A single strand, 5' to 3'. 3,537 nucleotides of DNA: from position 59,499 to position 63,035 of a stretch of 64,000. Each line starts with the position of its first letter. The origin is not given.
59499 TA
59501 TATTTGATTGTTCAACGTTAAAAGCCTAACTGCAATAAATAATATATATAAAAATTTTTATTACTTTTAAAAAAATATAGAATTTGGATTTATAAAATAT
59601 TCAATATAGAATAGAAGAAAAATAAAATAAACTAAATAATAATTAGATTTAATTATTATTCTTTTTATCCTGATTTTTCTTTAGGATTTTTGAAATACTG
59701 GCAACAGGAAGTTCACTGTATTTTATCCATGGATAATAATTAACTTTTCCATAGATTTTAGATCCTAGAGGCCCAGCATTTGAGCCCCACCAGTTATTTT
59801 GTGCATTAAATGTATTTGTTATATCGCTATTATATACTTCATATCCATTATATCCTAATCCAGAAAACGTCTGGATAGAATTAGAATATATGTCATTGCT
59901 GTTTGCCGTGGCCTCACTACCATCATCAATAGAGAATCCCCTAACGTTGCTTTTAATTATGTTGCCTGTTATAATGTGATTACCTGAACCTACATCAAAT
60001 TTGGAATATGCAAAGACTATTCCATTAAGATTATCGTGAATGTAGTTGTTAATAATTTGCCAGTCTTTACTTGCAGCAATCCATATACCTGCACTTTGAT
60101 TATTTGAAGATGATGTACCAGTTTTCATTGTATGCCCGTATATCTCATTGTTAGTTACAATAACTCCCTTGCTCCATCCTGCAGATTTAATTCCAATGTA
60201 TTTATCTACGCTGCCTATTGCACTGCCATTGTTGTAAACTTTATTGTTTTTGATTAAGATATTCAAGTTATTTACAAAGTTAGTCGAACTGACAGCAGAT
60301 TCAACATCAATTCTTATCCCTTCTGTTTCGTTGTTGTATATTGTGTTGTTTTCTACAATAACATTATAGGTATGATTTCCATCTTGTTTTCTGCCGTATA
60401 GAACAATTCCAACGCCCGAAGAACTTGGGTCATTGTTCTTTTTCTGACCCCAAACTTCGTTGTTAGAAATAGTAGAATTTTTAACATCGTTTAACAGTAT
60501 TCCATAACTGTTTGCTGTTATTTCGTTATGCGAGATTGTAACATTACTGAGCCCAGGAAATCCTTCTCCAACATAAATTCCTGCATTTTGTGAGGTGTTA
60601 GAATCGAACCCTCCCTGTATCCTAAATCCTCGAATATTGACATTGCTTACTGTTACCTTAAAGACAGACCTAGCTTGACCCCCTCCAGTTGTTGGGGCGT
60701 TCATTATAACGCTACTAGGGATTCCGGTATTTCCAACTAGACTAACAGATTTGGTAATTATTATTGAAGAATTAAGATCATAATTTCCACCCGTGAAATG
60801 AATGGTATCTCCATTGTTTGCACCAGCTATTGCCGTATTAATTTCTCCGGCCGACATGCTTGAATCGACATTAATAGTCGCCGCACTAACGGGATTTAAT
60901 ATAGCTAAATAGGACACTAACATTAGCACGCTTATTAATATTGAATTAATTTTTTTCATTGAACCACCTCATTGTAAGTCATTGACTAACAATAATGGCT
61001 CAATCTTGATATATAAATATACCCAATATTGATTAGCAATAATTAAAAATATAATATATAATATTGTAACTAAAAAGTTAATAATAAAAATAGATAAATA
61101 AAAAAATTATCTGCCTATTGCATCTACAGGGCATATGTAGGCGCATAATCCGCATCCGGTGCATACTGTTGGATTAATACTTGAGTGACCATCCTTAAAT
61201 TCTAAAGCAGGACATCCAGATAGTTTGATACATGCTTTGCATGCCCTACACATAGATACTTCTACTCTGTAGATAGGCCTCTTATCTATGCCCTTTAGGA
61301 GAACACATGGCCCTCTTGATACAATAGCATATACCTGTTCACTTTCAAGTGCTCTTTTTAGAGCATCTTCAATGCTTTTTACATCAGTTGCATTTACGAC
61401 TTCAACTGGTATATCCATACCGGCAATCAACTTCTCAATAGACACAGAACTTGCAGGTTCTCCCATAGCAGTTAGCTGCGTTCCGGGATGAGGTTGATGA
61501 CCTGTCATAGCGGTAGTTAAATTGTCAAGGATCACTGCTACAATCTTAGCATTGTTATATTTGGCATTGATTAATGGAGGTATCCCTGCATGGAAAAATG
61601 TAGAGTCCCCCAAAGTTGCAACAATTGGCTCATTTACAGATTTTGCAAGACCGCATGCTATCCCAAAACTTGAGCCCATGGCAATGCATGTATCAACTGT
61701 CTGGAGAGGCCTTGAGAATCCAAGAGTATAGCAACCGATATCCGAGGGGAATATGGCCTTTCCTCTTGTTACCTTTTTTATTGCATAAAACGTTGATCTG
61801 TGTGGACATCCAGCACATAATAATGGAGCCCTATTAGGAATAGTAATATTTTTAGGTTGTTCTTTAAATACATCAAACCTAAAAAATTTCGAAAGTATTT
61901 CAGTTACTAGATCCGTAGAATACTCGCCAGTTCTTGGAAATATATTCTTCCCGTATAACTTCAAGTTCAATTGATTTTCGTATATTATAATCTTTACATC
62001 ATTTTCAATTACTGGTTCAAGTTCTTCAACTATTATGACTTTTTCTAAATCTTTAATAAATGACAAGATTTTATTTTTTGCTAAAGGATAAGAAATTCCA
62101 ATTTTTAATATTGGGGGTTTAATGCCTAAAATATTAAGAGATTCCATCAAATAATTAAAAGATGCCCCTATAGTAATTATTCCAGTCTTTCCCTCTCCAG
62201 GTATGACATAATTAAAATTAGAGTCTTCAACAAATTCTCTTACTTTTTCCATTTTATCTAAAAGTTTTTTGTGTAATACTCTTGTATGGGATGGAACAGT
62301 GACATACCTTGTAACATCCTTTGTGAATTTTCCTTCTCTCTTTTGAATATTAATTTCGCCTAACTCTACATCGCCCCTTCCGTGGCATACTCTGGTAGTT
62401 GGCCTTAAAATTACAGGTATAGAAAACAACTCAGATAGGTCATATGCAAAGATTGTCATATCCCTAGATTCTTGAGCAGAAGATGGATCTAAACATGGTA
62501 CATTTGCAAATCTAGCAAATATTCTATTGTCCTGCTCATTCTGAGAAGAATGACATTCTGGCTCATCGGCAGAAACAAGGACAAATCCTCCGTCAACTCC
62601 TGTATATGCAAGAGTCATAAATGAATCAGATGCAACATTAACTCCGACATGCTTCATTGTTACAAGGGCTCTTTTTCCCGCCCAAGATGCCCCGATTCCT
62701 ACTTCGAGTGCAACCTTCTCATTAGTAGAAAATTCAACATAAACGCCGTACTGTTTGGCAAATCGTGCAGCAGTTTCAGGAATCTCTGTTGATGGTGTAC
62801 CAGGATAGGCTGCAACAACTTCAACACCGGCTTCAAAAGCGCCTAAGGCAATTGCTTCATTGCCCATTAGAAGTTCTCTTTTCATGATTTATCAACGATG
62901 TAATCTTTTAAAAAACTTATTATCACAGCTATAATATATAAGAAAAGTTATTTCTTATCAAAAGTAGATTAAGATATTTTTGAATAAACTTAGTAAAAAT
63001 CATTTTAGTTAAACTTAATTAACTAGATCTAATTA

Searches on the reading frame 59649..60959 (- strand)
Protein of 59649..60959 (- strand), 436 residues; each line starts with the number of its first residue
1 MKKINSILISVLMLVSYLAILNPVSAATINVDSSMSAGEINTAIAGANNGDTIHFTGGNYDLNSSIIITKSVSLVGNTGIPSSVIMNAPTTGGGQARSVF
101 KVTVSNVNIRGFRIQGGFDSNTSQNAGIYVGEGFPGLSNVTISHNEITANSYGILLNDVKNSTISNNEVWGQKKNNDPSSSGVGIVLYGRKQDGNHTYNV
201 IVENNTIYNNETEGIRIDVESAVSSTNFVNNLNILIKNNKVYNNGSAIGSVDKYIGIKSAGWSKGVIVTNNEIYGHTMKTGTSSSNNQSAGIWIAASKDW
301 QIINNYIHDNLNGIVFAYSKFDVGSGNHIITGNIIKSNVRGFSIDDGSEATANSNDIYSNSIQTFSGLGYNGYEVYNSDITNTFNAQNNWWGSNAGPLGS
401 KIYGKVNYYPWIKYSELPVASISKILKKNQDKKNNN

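Call 20: search_protein_families(library=ncbifam, max_evalue=0.00001, proteins=[window:59649-60959:-])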
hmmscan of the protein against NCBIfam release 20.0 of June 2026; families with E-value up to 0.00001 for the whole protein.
window:59649-60959:- (436 aa): 1 family
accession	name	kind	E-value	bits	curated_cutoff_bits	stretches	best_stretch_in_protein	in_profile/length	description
TIGR04247.1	NosD_copper_fam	subfamily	8e-18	64.2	300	1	40-396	1-313/377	nitrous oxide reductase family maturation protein NosD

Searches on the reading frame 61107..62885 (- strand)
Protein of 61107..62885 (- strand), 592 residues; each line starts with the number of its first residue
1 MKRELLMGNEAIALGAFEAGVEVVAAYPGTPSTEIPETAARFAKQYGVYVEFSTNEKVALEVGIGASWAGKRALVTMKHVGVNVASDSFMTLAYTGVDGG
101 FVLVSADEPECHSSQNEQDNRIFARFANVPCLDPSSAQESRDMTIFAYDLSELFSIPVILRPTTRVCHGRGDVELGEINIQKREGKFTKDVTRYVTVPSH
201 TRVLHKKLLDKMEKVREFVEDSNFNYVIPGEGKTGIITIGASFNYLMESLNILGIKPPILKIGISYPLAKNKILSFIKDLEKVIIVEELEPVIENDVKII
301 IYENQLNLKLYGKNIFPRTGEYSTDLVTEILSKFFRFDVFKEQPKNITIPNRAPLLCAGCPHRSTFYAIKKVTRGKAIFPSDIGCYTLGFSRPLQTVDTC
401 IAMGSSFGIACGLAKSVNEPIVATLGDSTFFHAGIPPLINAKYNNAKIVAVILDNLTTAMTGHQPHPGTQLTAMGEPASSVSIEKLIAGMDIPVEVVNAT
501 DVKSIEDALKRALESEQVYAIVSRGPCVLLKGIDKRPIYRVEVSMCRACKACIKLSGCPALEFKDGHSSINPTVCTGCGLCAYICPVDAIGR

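Call 20: search_protein_families(library=ncbifam, max_evalue=0.00001, proteins=[window:61107-62885:-])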
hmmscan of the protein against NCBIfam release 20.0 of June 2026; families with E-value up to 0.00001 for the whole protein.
window:61107-62885:- (592 aa): 18 families
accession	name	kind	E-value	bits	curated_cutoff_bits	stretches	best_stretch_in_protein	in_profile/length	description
TIGR03336.1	IOR_alpha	equivalog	6.7e-237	787.6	650.9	1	3-590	2-595/595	indolepyruvate ferredoxin oxidoreductase subunit alpha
NF009589.0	PRK13030.1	subfamily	1.4e-44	152.1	816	1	78-469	125-548/1170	indolepyruvate ferredoxin oxidoreductase family protein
NF009588.0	PRK13029.1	subfamily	3.1e-25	88.3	952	2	78-323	125-389/1196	indolepyruvate ferredoxin oxidoreductase family protein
NF006412.0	PRK08659.1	equivalog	5.1e-23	81.9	411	1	2-184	4-195/378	2-oxoacid:acceptor oxidoreductase subunit alpha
TIGR03710.1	OAFO_sf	subfamily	3e-22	78.9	482.75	1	3-76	193-266/561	2-oxoacid:acceptor oxidoreductase subunit alpha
NF005507.0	PRK07119.1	subfamily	6.4e-17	61.4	399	1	1-162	2-169/352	3-methyl-2-oxobutanoate dehydrogenase subunit VorB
NF007206.0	PRK09627.1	equivalog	1.4e-09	37.4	579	1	4-180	3-186/375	2-oxoglutarate synthase subunit alpha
NF006232.0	PRK08366.1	equivalog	6.6e-09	34.9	646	1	3-160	7-166/394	2-ketoisovalerate ferredoxin oxidoreductase subunit alpha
NF040682.1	PorA_Arch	equivalog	7.6e-09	35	550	1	2-84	2-86/387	pyruvate synthase subunit PorA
TIGR02700.1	flavo_MJ0208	hypoth_equivalog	1.1e-07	31.4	251.35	1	536-590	140-194/234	dihydromethanopterin reductase (acceptor)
NF006233.0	PRK08367.1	equivalog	1.1e-07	31.1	625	1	3-83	4-86/394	pyruvate ferredoxin oxidoreductase subunit alpha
TIGR04105.1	FeFe_hydrog_B1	subfamily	1.1e-06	27.6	450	1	531-590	97-159/462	monomeric [FeFe] hydrogenase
NF007201.0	PRK09622.1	equivalog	2.3e-06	26.8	590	1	3-150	10-159/405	2-oxoacid:ferredoxin oxidoreductase subunit alpha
NF042909.1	FMH_DH_FwdF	exception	2.9e-06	26.6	375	1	542-590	255-311/336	tungsten-dependent formylmethanofuran dehydrogenase subunit FwdF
TIGR03287.1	methan_mark_16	hypoth_equivalog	3.8e-06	25.6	363.95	1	531-589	291-346/391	methanogenesis marker 16 metalloprotein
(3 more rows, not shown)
